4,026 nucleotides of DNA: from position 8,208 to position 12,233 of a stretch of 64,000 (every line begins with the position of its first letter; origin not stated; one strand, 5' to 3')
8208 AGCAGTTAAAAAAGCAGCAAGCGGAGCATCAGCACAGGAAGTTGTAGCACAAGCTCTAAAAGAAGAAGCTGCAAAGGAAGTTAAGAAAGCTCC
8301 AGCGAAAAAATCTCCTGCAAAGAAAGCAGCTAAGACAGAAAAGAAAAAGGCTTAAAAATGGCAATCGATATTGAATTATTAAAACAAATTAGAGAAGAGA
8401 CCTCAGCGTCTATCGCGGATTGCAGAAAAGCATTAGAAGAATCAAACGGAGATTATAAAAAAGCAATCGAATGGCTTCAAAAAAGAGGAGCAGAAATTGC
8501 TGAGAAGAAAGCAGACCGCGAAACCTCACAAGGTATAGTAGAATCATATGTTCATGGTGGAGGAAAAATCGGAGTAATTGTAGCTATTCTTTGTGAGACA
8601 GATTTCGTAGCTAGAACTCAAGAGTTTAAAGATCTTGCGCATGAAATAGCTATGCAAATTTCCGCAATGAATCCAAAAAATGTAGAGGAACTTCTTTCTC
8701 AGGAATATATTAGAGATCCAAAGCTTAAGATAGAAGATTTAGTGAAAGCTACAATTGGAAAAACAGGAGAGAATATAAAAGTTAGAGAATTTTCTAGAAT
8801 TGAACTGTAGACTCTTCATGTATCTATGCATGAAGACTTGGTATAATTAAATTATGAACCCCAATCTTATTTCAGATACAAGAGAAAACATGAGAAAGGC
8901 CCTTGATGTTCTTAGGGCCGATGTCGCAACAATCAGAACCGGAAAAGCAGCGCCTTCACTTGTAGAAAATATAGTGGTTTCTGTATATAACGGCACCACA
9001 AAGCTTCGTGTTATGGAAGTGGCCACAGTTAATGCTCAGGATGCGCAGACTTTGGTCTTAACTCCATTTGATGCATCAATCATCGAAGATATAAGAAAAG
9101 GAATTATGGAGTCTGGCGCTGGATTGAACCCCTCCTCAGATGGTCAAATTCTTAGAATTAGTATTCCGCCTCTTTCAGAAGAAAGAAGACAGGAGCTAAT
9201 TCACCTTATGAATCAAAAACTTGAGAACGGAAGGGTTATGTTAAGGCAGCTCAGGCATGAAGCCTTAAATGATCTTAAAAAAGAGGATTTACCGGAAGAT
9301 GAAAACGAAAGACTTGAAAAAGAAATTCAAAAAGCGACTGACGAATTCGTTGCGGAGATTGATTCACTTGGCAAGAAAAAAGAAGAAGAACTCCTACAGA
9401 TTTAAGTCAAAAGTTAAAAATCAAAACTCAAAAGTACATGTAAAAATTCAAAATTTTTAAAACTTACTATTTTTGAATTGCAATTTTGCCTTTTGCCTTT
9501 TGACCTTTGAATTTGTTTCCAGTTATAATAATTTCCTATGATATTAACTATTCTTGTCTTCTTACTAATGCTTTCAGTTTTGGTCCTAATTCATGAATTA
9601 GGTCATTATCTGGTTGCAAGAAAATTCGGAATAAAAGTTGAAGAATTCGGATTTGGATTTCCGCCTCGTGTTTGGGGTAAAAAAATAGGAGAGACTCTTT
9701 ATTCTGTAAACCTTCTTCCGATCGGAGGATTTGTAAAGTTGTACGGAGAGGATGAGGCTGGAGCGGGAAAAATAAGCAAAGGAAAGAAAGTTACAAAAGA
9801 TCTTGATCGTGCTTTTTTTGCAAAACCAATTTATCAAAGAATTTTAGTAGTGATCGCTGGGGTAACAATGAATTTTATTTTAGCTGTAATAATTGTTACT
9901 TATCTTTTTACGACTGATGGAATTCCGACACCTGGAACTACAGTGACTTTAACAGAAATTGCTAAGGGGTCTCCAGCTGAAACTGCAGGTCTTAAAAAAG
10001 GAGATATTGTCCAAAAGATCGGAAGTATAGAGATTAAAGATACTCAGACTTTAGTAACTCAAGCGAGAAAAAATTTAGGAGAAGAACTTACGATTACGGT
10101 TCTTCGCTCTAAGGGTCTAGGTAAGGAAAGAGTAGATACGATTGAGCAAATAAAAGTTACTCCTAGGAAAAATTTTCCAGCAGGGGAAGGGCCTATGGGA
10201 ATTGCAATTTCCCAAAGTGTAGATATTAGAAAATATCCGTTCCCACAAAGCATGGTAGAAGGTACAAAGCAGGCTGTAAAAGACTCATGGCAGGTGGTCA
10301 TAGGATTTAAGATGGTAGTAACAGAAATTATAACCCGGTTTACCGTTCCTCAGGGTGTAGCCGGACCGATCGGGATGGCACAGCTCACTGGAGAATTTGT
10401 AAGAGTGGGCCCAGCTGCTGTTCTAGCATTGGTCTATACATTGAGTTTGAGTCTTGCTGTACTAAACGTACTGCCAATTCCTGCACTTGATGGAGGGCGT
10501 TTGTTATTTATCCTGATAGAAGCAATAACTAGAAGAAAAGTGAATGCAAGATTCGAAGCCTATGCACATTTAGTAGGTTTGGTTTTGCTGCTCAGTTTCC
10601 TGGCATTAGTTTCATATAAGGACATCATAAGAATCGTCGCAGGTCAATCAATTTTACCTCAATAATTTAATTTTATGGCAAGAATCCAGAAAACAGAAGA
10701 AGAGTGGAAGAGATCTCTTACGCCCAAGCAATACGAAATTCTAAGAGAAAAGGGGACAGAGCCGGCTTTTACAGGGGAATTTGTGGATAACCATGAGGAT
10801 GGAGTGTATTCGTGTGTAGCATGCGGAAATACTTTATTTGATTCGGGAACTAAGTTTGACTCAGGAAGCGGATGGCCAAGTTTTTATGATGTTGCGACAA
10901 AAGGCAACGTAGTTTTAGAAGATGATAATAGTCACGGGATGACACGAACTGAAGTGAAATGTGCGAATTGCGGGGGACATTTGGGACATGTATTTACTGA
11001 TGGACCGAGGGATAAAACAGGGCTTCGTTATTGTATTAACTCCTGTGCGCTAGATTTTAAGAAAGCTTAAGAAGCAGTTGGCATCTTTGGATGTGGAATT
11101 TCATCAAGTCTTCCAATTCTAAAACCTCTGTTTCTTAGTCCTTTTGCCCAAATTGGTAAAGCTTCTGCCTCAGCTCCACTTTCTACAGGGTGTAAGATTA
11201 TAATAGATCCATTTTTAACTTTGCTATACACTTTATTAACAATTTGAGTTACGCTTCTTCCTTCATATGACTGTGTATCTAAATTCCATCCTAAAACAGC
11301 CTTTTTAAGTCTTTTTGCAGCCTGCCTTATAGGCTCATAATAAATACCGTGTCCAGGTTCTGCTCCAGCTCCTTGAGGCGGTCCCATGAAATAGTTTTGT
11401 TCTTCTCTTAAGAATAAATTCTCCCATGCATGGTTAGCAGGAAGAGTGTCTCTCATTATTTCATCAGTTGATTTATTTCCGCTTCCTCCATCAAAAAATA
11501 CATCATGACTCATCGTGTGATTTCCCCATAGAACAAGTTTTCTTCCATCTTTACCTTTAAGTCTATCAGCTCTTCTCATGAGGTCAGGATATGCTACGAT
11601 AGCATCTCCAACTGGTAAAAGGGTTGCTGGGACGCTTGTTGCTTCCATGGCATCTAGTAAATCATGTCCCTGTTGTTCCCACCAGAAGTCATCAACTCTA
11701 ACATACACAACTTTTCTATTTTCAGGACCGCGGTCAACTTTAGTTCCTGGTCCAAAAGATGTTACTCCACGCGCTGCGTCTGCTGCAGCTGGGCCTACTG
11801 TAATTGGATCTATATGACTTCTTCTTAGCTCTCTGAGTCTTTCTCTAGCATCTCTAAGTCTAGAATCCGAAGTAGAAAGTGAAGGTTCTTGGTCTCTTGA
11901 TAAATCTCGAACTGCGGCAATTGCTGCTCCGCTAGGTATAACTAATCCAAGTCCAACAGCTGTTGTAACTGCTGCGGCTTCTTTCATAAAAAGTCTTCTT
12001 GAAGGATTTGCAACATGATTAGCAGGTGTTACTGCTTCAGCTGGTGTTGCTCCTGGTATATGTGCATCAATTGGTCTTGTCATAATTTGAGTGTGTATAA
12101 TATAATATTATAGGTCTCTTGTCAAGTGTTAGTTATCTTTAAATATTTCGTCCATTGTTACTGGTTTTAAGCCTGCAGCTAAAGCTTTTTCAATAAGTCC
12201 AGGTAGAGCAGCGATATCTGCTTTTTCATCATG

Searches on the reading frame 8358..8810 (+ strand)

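Call 15: search_protein_families(library=pfam, max_evalue=0.00001, proteins=[window:8358-8810:+])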
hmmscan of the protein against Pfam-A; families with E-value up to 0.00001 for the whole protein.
window:8358-8810:+ (150 aa): 2 families
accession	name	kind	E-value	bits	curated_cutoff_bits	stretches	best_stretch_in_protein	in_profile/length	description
PF00889.24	EF_TS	-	5e-21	75.7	27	1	73-149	2-76/204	Elongation factor TS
PF25025.1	EF-Ts_N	-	2.2e-06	27.9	33.2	1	6-43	15-53/60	Elongation factor Ts, mitochondrial, N-terminal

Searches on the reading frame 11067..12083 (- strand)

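Call 88: search_protein_families(library=pfam, max_evalue=0.0001, proteins=[window:11067-12083:-])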
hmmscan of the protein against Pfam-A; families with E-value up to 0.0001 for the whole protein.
window:11067-12083:- (338 aa): 1 family
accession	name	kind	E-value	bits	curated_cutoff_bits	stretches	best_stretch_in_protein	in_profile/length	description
PF01522.26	Polysacc_deac_1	-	1.1e-06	29.1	23.1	1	119-239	2-107/124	Polysaccharide deacetylase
